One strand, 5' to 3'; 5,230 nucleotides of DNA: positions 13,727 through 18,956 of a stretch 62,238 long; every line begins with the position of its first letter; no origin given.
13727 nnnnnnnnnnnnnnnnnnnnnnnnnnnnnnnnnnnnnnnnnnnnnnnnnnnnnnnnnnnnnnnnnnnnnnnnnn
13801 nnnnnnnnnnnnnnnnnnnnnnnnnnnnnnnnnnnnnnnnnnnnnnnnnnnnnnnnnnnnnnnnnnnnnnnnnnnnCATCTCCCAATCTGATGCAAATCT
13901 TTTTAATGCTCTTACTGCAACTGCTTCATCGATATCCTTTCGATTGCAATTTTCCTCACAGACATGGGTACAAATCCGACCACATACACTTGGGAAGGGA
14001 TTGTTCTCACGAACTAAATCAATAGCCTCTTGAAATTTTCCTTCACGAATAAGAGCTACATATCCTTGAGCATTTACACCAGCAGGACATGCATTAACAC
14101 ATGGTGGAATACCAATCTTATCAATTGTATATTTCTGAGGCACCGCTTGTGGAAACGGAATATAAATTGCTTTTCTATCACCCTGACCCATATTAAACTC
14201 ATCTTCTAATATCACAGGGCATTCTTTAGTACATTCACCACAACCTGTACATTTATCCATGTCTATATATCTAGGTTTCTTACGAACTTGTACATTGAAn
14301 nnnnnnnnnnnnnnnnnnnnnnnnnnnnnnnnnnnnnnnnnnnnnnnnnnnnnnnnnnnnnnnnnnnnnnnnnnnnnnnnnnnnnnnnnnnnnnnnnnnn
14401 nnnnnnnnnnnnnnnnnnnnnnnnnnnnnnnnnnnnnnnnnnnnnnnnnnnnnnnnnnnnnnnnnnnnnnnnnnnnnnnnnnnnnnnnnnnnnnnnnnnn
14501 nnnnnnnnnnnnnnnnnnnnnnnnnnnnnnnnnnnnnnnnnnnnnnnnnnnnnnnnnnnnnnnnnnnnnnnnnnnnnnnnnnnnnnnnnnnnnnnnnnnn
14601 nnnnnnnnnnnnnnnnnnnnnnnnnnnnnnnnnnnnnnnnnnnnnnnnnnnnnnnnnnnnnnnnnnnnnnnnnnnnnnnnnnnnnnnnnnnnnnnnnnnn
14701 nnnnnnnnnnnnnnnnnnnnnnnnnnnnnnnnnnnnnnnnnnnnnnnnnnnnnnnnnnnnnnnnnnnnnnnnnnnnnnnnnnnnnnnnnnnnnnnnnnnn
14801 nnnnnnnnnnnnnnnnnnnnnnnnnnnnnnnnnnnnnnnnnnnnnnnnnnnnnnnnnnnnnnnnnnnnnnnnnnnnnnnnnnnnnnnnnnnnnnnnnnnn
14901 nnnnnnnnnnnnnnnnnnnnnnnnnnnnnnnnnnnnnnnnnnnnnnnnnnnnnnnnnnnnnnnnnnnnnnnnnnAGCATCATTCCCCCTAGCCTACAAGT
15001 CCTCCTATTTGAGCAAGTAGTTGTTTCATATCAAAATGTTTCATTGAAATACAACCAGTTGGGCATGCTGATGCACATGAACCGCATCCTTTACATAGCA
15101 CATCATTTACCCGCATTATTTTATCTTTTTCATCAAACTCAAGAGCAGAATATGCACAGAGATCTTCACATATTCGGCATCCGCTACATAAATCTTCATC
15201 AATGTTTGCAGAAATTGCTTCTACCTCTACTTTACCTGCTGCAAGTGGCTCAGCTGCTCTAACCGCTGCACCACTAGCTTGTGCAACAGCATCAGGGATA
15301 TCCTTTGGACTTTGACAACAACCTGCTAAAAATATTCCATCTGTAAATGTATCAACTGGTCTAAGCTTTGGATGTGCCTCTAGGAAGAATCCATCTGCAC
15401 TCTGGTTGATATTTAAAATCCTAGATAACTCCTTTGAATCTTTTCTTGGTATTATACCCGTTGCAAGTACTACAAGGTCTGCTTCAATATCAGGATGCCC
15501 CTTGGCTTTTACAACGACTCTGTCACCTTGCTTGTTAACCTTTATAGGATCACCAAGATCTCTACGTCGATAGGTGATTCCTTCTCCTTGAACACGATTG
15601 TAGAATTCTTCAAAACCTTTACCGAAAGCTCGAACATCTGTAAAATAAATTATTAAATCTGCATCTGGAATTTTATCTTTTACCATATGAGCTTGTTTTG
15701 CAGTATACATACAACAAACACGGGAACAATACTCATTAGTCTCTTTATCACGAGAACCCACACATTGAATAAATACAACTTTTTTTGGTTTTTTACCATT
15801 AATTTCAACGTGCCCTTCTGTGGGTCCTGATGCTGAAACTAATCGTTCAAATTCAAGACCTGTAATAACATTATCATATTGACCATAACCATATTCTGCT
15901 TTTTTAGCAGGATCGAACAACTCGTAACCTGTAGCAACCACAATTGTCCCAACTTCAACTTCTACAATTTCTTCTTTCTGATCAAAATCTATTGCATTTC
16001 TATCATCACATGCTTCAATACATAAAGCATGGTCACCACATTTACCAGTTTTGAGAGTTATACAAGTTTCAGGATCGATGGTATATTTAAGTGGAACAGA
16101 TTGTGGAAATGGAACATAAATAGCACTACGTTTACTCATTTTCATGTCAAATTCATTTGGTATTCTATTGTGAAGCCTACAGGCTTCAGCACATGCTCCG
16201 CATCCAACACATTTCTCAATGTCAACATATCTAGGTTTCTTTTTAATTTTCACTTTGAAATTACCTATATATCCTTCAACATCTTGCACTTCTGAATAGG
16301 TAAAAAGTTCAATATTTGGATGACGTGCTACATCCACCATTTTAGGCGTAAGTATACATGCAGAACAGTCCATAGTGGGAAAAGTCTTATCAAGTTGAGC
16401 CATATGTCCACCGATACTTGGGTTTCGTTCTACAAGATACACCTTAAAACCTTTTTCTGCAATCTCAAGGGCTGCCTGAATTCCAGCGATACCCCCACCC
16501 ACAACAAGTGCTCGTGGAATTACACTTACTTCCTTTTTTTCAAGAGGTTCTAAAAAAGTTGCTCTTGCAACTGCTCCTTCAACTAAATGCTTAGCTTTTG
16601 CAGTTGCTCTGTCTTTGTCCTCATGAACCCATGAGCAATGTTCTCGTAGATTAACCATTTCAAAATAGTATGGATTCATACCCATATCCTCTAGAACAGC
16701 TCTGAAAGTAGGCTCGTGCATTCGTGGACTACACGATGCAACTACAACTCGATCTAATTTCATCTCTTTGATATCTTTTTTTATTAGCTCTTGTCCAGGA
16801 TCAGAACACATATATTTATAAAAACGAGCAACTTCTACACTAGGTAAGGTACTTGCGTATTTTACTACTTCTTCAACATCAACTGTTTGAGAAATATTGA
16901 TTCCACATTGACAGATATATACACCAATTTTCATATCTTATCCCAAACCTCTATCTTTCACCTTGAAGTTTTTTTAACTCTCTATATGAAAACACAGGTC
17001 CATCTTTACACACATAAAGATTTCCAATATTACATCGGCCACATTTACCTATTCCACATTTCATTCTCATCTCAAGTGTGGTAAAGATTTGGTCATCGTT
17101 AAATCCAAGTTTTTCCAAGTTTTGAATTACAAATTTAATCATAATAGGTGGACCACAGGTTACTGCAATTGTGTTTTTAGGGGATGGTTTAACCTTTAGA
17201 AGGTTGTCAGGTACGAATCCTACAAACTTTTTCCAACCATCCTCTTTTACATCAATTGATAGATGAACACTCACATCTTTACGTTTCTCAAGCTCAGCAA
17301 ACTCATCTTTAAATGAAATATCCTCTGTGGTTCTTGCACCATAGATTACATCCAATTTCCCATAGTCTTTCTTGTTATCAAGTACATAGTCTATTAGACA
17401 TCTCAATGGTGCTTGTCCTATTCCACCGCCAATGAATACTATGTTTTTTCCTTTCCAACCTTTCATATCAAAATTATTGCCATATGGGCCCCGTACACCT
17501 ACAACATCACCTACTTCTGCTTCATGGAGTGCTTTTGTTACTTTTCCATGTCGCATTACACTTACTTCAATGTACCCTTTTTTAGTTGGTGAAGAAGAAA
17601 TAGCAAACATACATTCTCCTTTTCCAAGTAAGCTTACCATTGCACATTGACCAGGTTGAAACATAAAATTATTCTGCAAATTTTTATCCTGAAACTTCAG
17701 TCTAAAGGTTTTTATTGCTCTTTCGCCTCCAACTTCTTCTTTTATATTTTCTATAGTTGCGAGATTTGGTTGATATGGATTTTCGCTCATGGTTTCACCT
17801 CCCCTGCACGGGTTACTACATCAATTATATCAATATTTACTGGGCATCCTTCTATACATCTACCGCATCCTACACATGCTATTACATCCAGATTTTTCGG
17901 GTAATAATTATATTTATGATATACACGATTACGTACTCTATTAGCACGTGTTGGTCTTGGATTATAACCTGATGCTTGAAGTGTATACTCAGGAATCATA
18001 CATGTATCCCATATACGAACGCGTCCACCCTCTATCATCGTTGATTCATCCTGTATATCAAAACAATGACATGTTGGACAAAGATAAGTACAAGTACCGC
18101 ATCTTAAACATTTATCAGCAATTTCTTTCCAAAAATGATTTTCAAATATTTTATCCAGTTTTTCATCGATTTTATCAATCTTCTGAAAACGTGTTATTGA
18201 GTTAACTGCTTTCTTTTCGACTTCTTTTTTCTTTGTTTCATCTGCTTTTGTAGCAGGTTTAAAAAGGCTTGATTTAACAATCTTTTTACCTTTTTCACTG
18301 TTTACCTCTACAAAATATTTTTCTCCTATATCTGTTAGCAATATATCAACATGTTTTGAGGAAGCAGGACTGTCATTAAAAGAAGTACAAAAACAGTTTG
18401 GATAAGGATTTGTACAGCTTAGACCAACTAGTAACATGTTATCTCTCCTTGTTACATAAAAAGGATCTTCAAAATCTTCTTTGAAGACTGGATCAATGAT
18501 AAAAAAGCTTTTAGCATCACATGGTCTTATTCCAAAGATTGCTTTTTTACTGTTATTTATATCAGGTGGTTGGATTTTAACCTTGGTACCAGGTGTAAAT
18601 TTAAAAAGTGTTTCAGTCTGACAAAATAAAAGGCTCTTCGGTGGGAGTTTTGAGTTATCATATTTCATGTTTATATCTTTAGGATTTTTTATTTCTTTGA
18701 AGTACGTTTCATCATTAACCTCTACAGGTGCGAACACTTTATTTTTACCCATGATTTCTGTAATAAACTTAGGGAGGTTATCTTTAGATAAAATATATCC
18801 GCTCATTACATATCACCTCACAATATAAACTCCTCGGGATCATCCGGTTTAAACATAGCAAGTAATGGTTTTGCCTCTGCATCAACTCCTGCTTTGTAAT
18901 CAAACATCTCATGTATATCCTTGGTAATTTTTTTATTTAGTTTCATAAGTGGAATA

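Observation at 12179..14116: GltD/NfnB-like NAD(P)H module embedded inside the inserted-ferredoxin domain of an HdrA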

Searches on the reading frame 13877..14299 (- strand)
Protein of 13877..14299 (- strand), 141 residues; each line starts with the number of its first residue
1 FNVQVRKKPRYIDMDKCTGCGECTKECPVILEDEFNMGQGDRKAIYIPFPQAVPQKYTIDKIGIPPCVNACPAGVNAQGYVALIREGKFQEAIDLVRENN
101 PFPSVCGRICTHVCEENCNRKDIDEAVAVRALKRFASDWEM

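Call 54: find_related_loci(query=A2, collection=genome_contigs, flank=10000)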
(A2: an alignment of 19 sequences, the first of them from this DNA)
Query A2 (141 aa) in genome_contigs; peptide patterns used: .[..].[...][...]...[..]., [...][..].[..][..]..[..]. (x = any residue, [..] = any of these).
600 stretches matched a pattern (row limit reached: there are more); 498 encode a relative of the query (tblastn E <= 1e-3); the best 80 are kept; 80 distinct loci.
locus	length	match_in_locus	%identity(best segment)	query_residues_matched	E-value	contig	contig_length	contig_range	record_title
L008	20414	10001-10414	55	1-138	9e-58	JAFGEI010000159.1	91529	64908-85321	MAG: Anaerolineae bacterium isolate Zod_Metabat.1220 k87_8228435, whole genome shotgun sequence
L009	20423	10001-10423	60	1-141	1e-57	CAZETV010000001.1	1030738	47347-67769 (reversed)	MAG TPA_asm: Candidatus Hadarchaeota archaeon isolate binchicken_co294_43 genome assembly, contig: NODE_2_length_1030738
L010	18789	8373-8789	60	1-139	6e-57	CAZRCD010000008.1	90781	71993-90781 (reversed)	MAG TPA_asm: uncultured Candidatus Bathyarchaeia archaeon isolate binchicken_co262_240 genome assembly, contig: NODE_148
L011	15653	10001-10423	59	1-141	5e-57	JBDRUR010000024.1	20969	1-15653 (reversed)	MAG: candidate division WOR-3 bacterium isolate SZTDM-2_201709_bins_141 SZTDM-2_201709_bins_141_scaffold_24, whole genom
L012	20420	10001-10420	61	1-140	8e-57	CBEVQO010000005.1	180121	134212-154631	MAG TPA_asm: uncultured bacterium isolate SRR24791474_binner123_Refined_18 genome assembly, contig: ERZ25515408.19, whol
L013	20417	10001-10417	56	1-139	3e-56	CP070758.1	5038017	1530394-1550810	MAG: Gemmatimonadota bacterium isolate bin29 chromosome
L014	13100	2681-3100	59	1-140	7e-56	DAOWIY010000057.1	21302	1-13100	MAG TPA_asm: Clostridia bacterium isolate CSMAG_2055 CSMAG_2055_k141_684394_length_21302_cov_24.0000, whole genome shotg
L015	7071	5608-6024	58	1-139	3e-55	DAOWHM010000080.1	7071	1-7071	MAG TPA_asm: Candidatus Bathyarchaeota archaeon isolate CSMAG_2017 CSMAG_2017_k141_1591803_length_7071_cov_14.7651, whol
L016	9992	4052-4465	57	1-138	3e-55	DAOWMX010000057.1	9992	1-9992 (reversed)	MAG TPA_asm: Anaerolineales bacterium isolate CSMAG_3013 CSMAG_3013_k141_372471_length_9992_cov_62.7536, whole genome sh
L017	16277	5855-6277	55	1-141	5e-55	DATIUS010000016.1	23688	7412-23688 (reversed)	MAG TPA_asm: Candidatus Sulfomarinibacteraceae bacterium isolate SMAG_U15987 k141_92522, whole genome shotgun sequence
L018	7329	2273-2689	58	1-139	3e-55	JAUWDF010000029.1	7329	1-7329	MAG: Candidatus Bathyarchaeota archaeon isolate CSMAG_2157 CSMAG_2157_k141_704272_length_7329_cov_5.0000, whole genome s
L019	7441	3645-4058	57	1-138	6e-55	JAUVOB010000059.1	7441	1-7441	MAG: Chloroflexota bacterium isolate CSMAG_625 CSMAG_625_k141_224423_length_7441_cov_11.0000, whole genome shotgun seque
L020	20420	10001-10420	59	1-139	3e-55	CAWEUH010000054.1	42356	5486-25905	MAG: uncultured delta proteobacterium isolate MFD01476.bin.3.99 genome assembly, contig: contig_7457, whole genome shotg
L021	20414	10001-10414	56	1-138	1e-54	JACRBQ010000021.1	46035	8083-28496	MAG: Chloroflexi bacterium isolate NC_groundwater_1624_Pr3_B-0.1um_63_24 SR-2_scaffold_141_354080, whole genome shotgun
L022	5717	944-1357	57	1-138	2e-54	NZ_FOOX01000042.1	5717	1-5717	Desulfotruncus arcticus DSM 17038, whole genome shotgun sequence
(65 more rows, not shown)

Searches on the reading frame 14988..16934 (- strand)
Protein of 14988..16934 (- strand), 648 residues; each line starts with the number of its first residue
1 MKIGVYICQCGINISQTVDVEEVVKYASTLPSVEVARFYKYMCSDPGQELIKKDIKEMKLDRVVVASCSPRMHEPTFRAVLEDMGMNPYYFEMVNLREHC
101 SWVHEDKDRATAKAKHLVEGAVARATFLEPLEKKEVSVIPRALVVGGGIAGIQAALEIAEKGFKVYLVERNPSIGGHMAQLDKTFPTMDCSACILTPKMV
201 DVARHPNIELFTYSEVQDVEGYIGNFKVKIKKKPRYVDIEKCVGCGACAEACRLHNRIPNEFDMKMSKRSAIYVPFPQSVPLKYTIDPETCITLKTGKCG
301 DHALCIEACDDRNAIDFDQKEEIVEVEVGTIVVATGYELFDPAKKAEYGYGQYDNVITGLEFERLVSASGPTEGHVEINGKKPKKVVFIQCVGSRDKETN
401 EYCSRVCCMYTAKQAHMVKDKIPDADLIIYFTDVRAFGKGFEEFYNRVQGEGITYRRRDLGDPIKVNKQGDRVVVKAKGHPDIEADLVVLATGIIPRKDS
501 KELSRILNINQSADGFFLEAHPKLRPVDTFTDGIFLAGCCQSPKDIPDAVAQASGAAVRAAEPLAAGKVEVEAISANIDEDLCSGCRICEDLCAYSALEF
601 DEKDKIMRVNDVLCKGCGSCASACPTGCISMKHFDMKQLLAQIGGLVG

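Call 6: search_protein_families(library=pfam, proteins=[window:14988-16934:-], max_evalue=0.001)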
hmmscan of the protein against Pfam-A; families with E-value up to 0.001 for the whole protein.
window:14988-16934:- (648 aa): 22 families
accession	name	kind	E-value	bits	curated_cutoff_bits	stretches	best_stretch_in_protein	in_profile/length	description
PF07992.20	Pyr_redox_2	-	9.3e-14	52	26.1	1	142-553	3-291/291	Pyridine nucleotide-disulphide oxidoreductase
PF00037.32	Fer4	-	3.7e-12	46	21.1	2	609-630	3-24/24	4Fe-4S binding domain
PF12838.12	Fer4_7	-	2.4e-11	44.3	27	1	583-628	2-52/52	4Fe-4S dicluster domain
PF12831.13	FAD_oxidored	-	3.7e-09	36.8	27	1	143-179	3-39/416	FAD dependent oxidoreductase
PF14697.11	Fer4_21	-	8.4e-09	35.9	35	1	576-631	1-59/59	4Fe-4S dicluster domain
PF01266.30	DAO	-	2.2e-08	34.4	27.9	1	142-176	2-36/353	FAD dependent oxidoreductase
PF13450.12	NAD_binding_8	-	6.6e-08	33.2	21.9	1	144-183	1-40/68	NAD(P)-binding Rossmann-like domain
PF12837.12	Fer4_6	-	1.6e-07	31.4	25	0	606-629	1-24/24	4Fe-4S binding domain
PF00890.30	FAD_binding_2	-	3e-07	30.4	20.4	1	142-179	2-39/414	FAD binding domain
PF13237.11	Fer4_10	-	1.1e-06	28.9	25.5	1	577-625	3-53/53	4Fe-4S dicluster domain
PF03486.20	HI0933_like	-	7e-06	26.1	50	1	142-176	3-37/244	HI0933-like protein Rossmann domain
PF17179.9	Fer4_22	-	1e-05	26.8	27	0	226-253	65-92/95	4Fe-4S dicluster domain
PF01134.28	GIDA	-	1e-05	25.3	22.1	1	143-192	3-42/391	Glucose inhibited division protein A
PF13187.11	Fer4_9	-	1.1e-05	25.8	27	1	583-629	2-52/52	4Fe-4S dicluster domain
PF12797.12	Fer4_2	-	2.7e-05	24.3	24.5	1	235-252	3-20/22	4Fe-4S binding domain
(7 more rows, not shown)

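Call 8: search_protein_families(library=ncbifam, proteins=[window:14988-16934:-], max_evalue=0.00001)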
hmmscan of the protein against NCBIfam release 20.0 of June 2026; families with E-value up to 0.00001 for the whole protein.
window:14988-16934:- (648 aa): 37 families (the best 25 are shown)
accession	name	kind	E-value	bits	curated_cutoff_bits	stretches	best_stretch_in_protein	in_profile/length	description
NF040770.1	hetero_SS_HdrA2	exception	1.6e-261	869.8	1100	1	2-644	1-638/777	CoB-CoM heterodisulfide reductase HdrA2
NF041778.1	hetero_SS_HdrA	equivalog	1e-190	635.4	1400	1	2-647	7-651/771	ferredoxin:CoB-CoM heterodisulfide reductase subunit HdrA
NF041891.1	hdrA_Methbact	equivalog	1.6e-177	592.1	1300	1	2-647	2-636/762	ferredoxin:CoB-CoM heterodisulfide reductase subunit HdrA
NF009410.0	PRK12771.1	subfamily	1.8e-11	43.4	516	0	140-178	139-177/566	NAD(P)-binding protein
TIGR02700.1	flavo_MJ0208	hypoth_equivalog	8.8e-11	41.5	251.35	1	548-630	113-195/234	dihydromethanopterin reductase (acceptor)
NF007204.0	PRK09625.1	equivalog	1.7e-09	37.8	125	1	579-636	57-113/133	pyruvate flavodoxin oxidoreductase subunit delta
NF038196.1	ferrodoxin_EFR1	subfamily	7e-09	36.1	75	1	575-633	179-233/242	EFR1 family ferrodoxin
NF045637.1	carotdesatCrtDProt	equivalog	3.5e-08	32.4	580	1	143-199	2-58/485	1-hydroxycarotenoid 3,4-desaturase CrtD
NF004914.0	PRK06273.1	equivalog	4.8e-08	33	163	0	608-635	47-74/167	ferredoxin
NF042909.1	FMH_DH_FwdF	exception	6.4e-08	32.1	375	1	576-637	252-319/336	tungsten-dependent formylmethanofuran dehydrogenase subunit FwdF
NF040864.1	HgcB_ferredoxin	equivalog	7e-08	32.2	99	1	575-632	8-64/93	mercury methylation ferredoxin HgcB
TIGR03467.1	HpnE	equivalog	8.5e-08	31.9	283.05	1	143-178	2-37/430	hydroxysqualene dehydroxylase HpnE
NF007202.0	PRK09623.1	equivalog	9.7e-08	32.3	166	1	555-633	25-102/105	3-methyl-2-oxobutanoate dehydrogenase subunit delta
TIGR03997.1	mycofact_OYE_2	equivalog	1.8e-07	29.9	793.15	1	140-182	380-422/645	mycofactocin system FadH/OYE family oxidoreductase 2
NF006183.0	PRK08318.1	equivalog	2.1e-07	30.1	335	1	554-637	316-403/422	NAD-dependent dihydropyrimidine dehydrogenase subunit PreA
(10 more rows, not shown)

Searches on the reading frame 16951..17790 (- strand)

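Call 6: search_protein_families(library=pfam, proteins=[window:16951-17790:-], max_evalue=0.001)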
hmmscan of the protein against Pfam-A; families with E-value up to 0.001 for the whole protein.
window:16951-17790:- (279 aa): 3 families
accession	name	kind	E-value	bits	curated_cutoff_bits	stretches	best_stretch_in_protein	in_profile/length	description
PF00175.26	NAD_binding_1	-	1.3e-17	64.8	22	1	119-221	1-107/109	Oxidoreductase NAD-binding domain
PF10418.14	DHODB_Fe-S_bind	-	4.8e-11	42.7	23.9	1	240-272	1-40/41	Iron-sulfur cluster binding domain of dihydroorotate dehydrogenase B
PF00970.30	FAD_binding_6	-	5.3e-08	33.6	21.1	1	28-105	14-96/99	Oxidoreductase FAD-binding domain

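Call 8: search_protein_families(library=ncbifam, proteins=[window:16951-17790:-], max_evalue=0.00001)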
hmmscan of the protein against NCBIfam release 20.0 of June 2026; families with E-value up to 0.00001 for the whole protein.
window:16951-17790:- (279 aa): 25 families
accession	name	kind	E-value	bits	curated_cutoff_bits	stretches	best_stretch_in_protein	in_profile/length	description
NF006220.0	PRK08345.1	subfamily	2.2e-78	263.5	395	1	2-272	4-287/294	cytochrome-c3 hydrogenase subunit gamma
NF040830.1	sulfhyd_ShyC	equivalog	8.8e-62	208.9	600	1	4-271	2-280/288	NAD(P)-dependent hydrogenase/sulfhydrogenase 2 subunit gamma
NF040835.1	sulfhyd_HydG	equivalog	4e-61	206.8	650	1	3-272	12-284/292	NADPH-dependent hydrogenase/sulfhydrogenase 1 subunit gamma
TIGR02911.1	sulfite_red_B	equivalog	7.6e-59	198.9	288.6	1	38-275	25-259/261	anaerobic sulfite reductase subunit AsrB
NF000796.0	PRK00054.1-1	equivalog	3e-51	174.1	224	1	14-274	6-237/254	dihydroorotate dehydrogenase electron transfer subunit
NF000798.0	PRK00054.1-3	equivalog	2.9e-27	95.9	219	1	37-271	24-241/244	dihydroorotate dehydrogenase electron transfer subunit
NF004862.0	PRK06222.1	subfamily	4.5e-25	88.7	220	1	44-268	28-244/281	sulfide/dihydroorotate dehydrogenase-like FAD/NAD-binding protein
TIGR01941.1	nqrF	equivalog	4.9e-24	85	295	1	76-236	234-399/405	NADH:ubiquinone reductase (Na(+)-transporting) subunit F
NF009414.0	PRK12778.1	equivalog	5.8e-23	81.1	1103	1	44-268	28-244/752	bifunctional dihydroorotate dehydrogenase B NAD binding subunit/NADPH-dependent glutamate synthase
NF000799.0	PRK00054.1-4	equivalog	4.5e-21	75.1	314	1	68-271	61-255/258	dihydroorotate dehydrogenase electron transfer subunit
NF045803.1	MethMoxFADbindMmoC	equivalog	5.2e-20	71.5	500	1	27-237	120-337/343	aromatic/alkene monooxygenase hydroxylase FAD-binding subunit MmoC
NF009805.0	PRK13289.1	equivalog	1.1e-18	67.4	432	1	24-235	167-387/399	NO-inducible flavohemoprotein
NF058606.1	GlBtMonoRdsGbcB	equivalog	2.5e-18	66.1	500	1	26-233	28-240/362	glycine betaine monooxygenase reductase subunit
NF000797.0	PRK00054.1-2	equivalog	7.9e-17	61.4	270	1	81-268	82-261/267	dihydroorotate dehydrogenase electron transfer subunit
NF007964.0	PRK10684.1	equivalog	1e-15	57.5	383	1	40-237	33-234/333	NADH oxidoreductase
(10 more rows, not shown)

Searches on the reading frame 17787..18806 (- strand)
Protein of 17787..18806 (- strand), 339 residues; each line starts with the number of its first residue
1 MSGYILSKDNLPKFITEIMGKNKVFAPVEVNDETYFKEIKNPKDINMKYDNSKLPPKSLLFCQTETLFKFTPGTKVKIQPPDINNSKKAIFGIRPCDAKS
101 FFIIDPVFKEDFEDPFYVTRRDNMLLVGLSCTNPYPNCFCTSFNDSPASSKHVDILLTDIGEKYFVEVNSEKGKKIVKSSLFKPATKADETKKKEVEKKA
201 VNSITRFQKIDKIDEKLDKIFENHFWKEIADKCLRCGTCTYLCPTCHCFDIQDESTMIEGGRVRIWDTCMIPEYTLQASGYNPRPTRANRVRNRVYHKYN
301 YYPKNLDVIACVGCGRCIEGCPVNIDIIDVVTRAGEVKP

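Call 6: search_protein_families(library=pfam, proteins=[window:17787-18806:-], max_evalue=0.001)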
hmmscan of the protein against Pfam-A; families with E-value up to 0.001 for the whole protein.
window:17787-18806:- (339 aa): 12 families
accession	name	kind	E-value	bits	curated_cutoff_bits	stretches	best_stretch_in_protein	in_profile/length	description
PF17179.9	Fer4_22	-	3.4e-33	114.8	27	1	232-325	1-95/95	4Fe-4S dicluster domain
PF12797.12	Fer4_2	-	1.7e-07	31.2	24.5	1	230-245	7-22/22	4Fe-4S binding domain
PF12838.12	Fer4_7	-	1.9e-07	31.8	27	0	309-325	36-52/52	4Fe-4S dicluster domain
PF13237.11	Fer4_10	-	2.1e-07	31.2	25.5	0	306-325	4-25/53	4Fe-4S dicluster domain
PF13534.11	Fer4_17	-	1.2e-06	29.4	22.2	0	219-244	32-57/61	4Fe-4S dicluster domain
PF00037.32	Fer4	-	1.4e-06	28.3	21.1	0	310-324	7-21/24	4Fe-4S binding domain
PF14697.11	Fer4_21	-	4.7e-06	27.1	35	0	310-326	40-55/59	4Fe-4S dicluster domain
PF13187.11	Fer4_9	-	8.8e-06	26.1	27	0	232-324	1-50/52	4Fe-4S dicluster domain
PF13183.11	Fer4_8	-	1e-05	26.4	27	1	230-325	2-68/68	4Fe-4S dicluster domain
PF13484.11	Fer4_16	-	1.6e-05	26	30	0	311-324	2-15/66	4Fe-4S double cluster binding domain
PF25160.1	LdpA_Fe-S-bd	-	5.8e-05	23.2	27.6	0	310-324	27-41/49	LdpA Fe-S cluster-binding domain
PF13746.11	Fer4_18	-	0.00081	20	27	0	288-329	38-79/114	4Fe-4S dicluster domain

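Call 8: search_protein_families(library=ncbifam, proteins=[window:17787-18806:-], max_evalue=0.00001)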
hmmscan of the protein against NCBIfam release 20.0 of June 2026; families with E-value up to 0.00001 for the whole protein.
window:17787-18806:- (339 aa): 5 families
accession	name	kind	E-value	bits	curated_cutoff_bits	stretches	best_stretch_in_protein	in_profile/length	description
NF040829.1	sulfhyd_ShyB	equivalog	3.2e-64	217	690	1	6-332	6-327/334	NAD(P)-dependent hydrogenase/sulfhydrogenase 2 subunit beta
NF040833.1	sulfhyd_HydB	equivalog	6.6e-58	196.3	750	1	6-330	6-331/367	NADPH-dependent hydrogenase/sulfhydrogenase 1 subunit beta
TIGR02910.1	sulfite_red_A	equivalog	1.7e-47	162.3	323.15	1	3-332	2-324/334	anaerobic sulfite reductase subunit AsrA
TIGR00314.1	cdhA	equivalog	1.4e-06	26.4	781.3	0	310-336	438-464/784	CO dehydrogenase/acetyl-CoA synthase complex subunit alpha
NF038196.1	ferrodoxin_EFR1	subfamily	1.8e-06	28.2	75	0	171-245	124-198/242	EFR1 family ferrodoxin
